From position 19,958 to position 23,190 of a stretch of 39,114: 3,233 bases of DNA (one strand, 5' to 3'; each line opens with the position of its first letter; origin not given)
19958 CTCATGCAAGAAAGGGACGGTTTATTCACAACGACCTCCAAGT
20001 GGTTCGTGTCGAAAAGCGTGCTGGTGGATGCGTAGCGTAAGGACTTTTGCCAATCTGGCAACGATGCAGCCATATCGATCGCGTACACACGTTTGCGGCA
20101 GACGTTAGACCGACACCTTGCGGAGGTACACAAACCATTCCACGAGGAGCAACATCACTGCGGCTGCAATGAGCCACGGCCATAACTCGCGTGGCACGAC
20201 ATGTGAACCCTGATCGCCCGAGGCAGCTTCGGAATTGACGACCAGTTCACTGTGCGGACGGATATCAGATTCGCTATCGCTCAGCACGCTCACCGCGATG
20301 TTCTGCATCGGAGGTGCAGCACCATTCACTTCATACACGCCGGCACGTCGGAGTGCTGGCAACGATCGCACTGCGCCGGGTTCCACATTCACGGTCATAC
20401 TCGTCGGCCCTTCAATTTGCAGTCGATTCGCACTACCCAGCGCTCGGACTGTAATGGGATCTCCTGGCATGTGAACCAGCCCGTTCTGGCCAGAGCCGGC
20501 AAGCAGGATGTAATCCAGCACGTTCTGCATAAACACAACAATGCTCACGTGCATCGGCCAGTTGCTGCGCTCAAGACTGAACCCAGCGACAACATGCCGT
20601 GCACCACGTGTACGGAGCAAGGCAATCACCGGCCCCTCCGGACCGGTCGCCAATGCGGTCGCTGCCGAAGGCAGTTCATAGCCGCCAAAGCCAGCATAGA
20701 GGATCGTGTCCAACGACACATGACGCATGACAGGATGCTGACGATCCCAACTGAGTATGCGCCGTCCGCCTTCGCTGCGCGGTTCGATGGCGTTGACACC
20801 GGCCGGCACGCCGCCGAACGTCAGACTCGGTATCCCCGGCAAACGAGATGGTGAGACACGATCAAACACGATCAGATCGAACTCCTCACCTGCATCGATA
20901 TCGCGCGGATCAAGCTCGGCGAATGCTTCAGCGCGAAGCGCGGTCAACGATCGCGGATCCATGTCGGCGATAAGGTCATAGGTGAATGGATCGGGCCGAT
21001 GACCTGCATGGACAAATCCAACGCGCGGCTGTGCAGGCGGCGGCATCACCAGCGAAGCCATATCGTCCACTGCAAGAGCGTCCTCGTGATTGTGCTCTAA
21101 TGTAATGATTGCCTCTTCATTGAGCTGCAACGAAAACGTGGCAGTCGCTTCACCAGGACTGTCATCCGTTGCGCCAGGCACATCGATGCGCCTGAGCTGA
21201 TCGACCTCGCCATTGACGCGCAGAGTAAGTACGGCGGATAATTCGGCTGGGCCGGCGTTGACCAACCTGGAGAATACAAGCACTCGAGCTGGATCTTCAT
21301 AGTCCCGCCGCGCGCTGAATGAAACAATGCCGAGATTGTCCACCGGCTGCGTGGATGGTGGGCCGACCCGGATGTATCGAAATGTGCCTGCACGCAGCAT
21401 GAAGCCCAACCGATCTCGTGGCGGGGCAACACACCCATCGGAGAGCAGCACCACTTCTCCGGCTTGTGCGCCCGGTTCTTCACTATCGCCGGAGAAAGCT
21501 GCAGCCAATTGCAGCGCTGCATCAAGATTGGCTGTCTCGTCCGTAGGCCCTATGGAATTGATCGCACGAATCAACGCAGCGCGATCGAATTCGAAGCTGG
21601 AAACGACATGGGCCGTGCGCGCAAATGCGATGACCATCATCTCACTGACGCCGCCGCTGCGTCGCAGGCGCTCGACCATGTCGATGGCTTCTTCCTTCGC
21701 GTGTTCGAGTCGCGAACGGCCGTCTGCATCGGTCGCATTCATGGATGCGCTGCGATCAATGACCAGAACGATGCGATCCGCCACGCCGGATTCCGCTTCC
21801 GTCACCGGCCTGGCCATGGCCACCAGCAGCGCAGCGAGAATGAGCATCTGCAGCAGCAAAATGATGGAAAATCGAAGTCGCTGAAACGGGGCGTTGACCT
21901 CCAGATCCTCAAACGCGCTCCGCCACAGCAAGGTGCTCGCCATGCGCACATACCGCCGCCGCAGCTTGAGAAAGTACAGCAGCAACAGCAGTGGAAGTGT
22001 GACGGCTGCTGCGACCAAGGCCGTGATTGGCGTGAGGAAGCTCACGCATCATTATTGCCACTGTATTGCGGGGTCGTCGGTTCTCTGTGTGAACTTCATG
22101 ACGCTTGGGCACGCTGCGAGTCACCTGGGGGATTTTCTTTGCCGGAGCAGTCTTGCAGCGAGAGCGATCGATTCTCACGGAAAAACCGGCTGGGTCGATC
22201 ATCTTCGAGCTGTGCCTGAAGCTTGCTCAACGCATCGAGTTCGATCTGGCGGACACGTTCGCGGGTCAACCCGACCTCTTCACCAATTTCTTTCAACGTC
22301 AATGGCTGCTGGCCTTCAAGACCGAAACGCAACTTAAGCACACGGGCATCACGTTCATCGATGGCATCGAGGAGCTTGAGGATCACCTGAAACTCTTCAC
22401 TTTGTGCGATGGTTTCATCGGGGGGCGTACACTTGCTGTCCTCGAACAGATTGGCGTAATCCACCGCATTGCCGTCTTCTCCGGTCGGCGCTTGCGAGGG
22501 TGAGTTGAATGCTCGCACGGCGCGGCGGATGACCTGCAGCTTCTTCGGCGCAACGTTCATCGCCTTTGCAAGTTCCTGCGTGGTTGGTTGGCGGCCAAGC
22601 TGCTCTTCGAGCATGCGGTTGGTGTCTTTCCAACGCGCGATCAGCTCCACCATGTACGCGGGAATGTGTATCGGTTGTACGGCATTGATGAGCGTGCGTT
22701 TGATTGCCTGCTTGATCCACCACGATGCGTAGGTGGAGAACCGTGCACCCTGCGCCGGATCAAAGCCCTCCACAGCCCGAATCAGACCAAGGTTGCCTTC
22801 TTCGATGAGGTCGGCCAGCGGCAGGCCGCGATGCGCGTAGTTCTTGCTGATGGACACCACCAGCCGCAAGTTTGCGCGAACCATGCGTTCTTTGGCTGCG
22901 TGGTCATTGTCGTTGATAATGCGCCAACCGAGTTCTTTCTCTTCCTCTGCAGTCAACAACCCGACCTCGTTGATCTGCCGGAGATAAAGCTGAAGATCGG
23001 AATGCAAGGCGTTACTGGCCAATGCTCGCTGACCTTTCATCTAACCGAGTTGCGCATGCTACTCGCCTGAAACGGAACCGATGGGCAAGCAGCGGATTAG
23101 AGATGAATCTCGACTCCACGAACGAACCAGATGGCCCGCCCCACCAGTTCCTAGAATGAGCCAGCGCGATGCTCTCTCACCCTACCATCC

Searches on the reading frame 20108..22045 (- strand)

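Call 20: search_protein_families(library=pfam, proteins=[window:20108-22045:-], max_evalue=0.00001)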
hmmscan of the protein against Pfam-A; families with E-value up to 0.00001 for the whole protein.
window:20108-22045:- (646 aa): 3 families
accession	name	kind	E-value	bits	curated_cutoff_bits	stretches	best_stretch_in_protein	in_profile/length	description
PF13519.12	VWA_2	-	9.7e-17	62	27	1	92-204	1-106/107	von Willebrand factor type A domain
PF07584.16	BatA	-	7.2e-10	39.6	25.9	1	1-80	1-77/77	Aerotolerance regulator N-terminal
PF00092.34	VWA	-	3e-07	31.3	23.8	1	92-204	2-113/174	von Willebrand factor type A domain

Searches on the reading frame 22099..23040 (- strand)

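Call 20: search_protein_families(library=pfam, proteins=[window:22099-23040:-], max_evalue=0.00001)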
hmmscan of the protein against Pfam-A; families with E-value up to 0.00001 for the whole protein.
window:22099-23040:- (314 aa): 4 families
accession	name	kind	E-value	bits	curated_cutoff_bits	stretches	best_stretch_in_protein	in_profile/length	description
PF04542.20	Sigma70_r2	-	2.8e-18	65.9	24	1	53-116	1-64/71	Sigma-70 region 2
PF04545.22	Sigma70_r4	-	1.8e-15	56.6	24.1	1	223-275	1-49/50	Sigma-70, region 4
PF04539.22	Sigma70_r3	-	3.5e-10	40.3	25.3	1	132-183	1-52/78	Sigma-70 region 3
PF00140.25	Sigma70_r1_2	-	1.7e-07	31.5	22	1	16-41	3-28/34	Sigma-70 factor, region 1.2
